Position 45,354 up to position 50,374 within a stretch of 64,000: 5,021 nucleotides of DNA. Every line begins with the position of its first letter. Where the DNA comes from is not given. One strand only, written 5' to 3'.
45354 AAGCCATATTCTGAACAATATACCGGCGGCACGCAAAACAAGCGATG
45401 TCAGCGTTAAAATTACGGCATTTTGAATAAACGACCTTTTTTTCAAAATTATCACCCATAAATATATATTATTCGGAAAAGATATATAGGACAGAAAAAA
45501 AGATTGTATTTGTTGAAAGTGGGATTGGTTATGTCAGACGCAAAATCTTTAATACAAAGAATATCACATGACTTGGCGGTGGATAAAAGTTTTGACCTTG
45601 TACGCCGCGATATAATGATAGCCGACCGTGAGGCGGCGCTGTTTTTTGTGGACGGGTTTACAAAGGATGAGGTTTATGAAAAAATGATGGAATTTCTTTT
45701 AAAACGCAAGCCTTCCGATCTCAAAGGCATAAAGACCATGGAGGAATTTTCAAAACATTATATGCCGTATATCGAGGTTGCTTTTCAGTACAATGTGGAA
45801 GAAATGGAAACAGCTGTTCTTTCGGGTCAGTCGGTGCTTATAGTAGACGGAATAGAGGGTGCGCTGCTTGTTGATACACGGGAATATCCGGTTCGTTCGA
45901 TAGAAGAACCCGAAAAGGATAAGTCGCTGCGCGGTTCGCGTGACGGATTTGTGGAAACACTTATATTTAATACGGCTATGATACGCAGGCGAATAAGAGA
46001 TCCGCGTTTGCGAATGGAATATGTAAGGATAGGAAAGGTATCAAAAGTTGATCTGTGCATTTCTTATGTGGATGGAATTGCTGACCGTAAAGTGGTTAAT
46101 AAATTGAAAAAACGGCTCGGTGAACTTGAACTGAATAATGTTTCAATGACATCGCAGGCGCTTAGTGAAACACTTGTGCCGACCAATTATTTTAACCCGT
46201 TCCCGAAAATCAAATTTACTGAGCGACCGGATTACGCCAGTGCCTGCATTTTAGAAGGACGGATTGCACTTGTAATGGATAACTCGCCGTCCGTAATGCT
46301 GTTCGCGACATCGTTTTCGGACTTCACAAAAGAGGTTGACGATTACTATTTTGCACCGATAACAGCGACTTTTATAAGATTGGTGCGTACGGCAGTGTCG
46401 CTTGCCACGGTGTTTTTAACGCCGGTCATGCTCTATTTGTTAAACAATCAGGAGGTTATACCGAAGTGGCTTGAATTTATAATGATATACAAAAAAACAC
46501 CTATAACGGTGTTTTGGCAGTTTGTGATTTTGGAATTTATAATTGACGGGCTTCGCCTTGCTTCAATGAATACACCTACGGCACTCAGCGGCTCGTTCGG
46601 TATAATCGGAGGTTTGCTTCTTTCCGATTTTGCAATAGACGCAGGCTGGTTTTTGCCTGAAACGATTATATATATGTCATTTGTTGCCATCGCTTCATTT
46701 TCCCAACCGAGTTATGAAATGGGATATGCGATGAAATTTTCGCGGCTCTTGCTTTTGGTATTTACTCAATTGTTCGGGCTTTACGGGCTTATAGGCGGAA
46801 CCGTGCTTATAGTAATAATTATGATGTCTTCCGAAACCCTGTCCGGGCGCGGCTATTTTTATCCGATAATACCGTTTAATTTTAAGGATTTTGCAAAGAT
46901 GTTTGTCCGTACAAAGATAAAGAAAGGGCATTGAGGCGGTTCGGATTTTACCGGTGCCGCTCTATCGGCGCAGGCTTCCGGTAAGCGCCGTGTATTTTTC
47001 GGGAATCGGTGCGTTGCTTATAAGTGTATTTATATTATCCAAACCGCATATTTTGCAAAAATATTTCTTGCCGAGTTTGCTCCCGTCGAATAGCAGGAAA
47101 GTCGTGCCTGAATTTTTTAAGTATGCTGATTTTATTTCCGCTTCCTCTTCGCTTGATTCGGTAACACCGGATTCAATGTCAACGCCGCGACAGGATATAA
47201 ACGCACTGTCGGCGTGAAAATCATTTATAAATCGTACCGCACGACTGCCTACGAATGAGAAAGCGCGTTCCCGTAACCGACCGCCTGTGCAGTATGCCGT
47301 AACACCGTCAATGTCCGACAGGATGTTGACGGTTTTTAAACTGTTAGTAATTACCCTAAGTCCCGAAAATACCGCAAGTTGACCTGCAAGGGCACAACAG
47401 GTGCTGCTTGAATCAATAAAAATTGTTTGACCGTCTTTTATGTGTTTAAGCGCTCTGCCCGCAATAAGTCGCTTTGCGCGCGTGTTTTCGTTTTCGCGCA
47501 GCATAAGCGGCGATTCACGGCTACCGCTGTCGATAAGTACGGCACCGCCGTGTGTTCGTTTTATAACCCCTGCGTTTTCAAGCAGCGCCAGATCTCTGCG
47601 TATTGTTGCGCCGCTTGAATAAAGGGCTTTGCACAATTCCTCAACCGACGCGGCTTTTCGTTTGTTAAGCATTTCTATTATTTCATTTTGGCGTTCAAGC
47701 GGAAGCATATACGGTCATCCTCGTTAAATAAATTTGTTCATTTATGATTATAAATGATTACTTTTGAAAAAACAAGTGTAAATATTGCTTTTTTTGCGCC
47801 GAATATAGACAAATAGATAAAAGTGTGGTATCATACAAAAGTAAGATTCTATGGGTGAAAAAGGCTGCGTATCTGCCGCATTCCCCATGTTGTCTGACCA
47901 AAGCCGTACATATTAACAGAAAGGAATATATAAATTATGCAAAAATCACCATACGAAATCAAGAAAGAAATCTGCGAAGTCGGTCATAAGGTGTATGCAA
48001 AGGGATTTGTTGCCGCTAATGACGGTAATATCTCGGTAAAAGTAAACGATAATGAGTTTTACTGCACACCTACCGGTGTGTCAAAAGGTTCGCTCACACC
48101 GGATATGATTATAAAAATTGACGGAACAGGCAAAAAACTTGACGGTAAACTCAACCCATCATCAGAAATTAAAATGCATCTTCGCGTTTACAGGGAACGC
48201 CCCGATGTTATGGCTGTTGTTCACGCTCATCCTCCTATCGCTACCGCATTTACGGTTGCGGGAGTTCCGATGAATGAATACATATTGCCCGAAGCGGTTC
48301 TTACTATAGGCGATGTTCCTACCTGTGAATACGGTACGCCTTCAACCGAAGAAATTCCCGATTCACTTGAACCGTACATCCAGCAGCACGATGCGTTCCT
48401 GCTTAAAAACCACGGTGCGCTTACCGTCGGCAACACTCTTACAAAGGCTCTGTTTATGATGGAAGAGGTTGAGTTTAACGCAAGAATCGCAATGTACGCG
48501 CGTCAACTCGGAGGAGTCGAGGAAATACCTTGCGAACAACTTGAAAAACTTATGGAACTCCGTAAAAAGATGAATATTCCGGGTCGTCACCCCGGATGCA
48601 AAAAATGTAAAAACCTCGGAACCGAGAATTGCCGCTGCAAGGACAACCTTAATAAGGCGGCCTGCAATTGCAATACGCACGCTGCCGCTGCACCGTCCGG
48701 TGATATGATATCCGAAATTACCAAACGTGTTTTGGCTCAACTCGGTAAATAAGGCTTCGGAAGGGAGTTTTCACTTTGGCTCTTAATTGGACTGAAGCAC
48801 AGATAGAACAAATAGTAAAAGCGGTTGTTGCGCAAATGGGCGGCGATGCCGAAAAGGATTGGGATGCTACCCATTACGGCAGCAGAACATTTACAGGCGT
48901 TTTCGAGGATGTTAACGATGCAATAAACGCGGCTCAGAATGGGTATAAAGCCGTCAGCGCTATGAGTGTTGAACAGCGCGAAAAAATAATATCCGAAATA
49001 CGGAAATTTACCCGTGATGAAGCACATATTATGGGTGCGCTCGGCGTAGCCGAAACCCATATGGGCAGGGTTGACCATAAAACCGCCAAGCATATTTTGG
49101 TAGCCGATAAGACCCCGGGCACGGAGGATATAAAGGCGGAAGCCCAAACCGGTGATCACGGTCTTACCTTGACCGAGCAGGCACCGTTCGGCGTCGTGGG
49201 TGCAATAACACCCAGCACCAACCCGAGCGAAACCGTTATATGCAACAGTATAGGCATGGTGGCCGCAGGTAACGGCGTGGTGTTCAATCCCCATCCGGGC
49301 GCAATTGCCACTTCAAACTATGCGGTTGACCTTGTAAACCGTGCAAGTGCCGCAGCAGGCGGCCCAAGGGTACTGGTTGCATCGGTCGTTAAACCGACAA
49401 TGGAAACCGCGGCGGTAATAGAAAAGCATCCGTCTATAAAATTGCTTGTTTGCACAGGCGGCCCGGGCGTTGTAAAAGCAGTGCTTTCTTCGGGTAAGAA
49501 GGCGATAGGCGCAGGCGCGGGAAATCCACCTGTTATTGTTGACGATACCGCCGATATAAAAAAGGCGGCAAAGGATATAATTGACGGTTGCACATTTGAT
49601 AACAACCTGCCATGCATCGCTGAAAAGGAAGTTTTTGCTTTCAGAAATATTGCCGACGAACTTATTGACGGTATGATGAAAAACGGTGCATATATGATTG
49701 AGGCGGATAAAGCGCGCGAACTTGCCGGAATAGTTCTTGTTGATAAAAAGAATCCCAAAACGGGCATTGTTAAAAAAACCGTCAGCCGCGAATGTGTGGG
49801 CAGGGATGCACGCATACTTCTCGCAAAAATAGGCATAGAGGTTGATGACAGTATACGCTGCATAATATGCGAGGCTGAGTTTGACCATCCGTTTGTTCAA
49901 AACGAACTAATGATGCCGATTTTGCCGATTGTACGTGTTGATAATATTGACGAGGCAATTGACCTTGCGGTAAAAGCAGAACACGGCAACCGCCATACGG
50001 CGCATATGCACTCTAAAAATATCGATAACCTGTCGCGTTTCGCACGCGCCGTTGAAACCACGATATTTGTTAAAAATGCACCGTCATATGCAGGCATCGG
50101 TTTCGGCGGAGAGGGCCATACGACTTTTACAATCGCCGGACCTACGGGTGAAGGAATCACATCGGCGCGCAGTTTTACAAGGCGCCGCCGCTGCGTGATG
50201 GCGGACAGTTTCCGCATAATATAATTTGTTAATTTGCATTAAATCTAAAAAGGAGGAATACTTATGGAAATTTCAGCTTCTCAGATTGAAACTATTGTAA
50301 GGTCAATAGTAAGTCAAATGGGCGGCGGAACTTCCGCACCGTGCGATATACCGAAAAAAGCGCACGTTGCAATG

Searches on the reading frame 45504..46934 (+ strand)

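Call 46: search_protein_families(library=pfam, proteins=[window:45504-46934:+], max_evalue=0.0001)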
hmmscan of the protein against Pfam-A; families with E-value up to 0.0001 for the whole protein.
window:45504-46934:+ (476 aa): 1 family
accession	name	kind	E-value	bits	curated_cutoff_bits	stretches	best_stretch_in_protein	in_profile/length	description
PF03323.18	GerA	-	2.6e-137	458.6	27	1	26-474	7-459/466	Bacillus/Clostridium GerA spore germination protein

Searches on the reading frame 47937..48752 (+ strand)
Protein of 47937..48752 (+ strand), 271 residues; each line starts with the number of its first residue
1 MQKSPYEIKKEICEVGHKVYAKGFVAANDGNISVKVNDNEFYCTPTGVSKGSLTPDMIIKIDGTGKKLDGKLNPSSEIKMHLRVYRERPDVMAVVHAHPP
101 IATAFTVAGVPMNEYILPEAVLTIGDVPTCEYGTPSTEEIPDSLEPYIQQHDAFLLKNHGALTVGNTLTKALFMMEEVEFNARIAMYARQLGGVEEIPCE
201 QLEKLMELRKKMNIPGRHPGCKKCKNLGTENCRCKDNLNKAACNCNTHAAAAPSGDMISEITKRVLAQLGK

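Call 46: search_protein_families(library=pfam, proteins=[window:47937-48752:+], max_evalue=0.0001)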
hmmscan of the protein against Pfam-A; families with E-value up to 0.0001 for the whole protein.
window:47937-48752:+ (271 aa): 1 family
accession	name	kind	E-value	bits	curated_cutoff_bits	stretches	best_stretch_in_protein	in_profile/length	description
PF00596.27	Aldolase_II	-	2e-49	168.4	22.2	1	11-185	2-182/183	Class II Aldolase and Adducin N-terminal domain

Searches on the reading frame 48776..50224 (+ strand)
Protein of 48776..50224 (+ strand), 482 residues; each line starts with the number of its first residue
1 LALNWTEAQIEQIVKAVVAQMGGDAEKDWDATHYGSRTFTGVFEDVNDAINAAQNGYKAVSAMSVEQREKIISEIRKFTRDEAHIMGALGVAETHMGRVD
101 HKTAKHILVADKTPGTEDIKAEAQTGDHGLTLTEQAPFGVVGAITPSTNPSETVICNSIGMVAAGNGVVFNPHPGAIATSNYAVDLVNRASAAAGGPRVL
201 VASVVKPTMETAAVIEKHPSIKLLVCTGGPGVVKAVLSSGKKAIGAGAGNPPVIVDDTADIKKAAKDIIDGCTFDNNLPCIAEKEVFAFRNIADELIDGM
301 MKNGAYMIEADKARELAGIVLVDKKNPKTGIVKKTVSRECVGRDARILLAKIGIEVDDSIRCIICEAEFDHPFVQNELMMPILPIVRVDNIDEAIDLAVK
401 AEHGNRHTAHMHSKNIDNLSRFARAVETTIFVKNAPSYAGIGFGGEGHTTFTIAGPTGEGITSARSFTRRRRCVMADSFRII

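Call 46: search_protein_families(library=pfam, proteins=[window:48776-50224:+], max_evalue=0.0001)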
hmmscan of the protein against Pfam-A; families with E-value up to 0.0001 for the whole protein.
window:48776-50224:+ (482 aa): 1 family
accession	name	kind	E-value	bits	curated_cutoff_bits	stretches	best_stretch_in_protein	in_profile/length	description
PF00171.27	Aldedh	-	3.4e-34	118.6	23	1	44-451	29-443/461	Aldehyde dehydrogenase family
